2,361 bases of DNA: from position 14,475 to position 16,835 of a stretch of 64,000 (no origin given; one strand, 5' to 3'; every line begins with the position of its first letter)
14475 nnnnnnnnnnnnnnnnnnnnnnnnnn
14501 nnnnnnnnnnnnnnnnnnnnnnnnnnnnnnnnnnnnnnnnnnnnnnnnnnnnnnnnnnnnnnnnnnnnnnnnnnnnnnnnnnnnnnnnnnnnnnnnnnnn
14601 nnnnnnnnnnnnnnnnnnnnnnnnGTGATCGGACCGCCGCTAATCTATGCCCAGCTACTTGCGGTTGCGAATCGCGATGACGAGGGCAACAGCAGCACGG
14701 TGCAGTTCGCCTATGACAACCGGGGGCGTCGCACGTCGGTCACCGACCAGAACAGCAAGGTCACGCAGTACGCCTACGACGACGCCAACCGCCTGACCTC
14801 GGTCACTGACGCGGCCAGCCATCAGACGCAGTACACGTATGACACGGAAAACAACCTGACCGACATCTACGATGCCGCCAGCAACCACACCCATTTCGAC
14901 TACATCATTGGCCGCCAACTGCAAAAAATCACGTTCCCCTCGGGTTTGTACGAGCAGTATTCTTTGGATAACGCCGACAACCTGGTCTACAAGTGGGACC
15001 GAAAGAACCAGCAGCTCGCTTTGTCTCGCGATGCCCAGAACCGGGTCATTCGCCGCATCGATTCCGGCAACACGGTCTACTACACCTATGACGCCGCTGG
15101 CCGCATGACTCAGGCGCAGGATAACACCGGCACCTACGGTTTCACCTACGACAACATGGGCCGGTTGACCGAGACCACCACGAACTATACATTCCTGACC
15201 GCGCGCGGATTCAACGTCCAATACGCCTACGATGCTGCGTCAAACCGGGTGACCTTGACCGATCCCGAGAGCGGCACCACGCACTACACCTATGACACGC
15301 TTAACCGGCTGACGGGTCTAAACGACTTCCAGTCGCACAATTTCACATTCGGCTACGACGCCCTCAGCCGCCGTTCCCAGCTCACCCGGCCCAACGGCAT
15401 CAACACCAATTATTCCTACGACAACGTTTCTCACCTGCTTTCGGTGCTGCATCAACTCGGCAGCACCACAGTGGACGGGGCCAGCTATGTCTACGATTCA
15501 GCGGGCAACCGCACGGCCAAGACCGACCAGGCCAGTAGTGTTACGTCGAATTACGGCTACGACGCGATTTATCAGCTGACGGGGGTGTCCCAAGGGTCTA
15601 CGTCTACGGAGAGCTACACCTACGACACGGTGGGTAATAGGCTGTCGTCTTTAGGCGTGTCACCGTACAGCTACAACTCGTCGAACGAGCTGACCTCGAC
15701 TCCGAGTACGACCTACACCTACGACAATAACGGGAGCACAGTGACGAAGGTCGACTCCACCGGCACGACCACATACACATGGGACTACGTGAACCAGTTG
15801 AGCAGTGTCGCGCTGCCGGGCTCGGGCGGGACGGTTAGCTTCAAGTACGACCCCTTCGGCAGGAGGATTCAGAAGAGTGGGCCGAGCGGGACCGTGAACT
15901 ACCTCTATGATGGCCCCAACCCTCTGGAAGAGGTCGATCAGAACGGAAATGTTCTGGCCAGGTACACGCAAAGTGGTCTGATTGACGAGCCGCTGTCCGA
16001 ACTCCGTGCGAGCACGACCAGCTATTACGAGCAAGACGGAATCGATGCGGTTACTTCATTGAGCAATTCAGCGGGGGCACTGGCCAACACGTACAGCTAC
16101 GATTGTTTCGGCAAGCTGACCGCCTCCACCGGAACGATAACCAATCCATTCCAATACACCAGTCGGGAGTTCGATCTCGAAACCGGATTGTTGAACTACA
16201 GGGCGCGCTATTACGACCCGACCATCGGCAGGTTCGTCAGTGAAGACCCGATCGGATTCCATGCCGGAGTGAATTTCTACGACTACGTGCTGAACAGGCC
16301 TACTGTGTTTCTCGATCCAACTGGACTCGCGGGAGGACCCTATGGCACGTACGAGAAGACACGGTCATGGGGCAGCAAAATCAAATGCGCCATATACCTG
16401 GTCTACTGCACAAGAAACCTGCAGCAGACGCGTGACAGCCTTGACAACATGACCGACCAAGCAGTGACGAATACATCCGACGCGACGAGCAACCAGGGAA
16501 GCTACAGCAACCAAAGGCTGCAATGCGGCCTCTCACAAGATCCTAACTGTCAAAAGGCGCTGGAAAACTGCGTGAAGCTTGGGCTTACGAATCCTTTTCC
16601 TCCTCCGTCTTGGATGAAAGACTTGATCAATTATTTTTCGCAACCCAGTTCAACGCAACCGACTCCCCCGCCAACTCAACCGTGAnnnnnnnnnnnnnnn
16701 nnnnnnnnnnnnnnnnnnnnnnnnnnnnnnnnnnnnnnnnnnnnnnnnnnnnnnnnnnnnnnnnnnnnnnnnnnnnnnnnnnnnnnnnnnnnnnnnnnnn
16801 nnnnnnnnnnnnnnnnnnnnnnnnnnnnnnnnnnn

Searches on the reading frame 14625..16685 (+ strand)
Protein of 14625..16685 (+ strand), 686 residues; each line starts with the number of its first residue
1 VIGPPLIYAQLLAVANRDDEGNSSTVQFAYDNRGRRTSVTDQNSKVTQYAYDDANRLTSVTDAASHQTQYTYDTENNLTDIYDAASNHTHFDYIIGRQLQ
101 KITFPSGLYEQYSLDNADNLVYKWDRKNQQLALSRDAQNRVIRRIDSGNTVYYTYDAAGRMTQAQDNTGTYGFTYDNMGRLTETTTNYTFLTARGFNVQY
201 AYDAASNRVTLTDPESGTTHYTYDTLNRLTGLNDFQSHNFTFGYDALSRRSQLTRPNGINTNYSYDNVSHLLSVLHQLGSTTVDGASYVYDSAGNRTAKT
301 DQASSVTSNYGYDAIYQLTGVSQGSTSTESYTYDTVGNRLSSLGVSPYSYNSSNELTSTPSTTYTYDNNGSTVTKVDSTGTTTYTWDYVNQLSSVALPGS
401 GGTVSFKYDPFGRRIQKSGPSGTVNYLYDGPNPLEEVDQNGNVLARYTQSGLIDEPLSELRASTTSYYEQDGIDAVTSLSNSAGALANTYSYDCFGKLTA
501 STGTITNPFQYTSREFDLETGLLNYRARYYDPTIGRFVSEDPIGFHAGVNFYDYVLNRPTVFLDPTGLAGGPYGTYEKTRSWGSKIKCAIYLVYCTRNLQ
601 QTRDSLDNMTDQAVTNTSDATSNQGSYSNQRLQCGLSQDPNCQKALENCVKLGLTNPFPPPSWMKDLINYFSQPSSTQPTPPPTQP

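Call 3: search_protein_families(library=pfam, proteins=[window:14625-16685:+])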
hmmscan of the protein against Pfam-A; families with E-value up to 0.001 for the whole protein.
window:14625-16685:+ (686 aa): 1 family
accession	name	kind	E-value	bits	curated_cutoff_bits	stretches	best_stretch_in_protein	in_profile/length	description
PF05593.20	RHS_repeat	-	1e-37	128.2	22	5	30-64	1-35/38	RHS Repeat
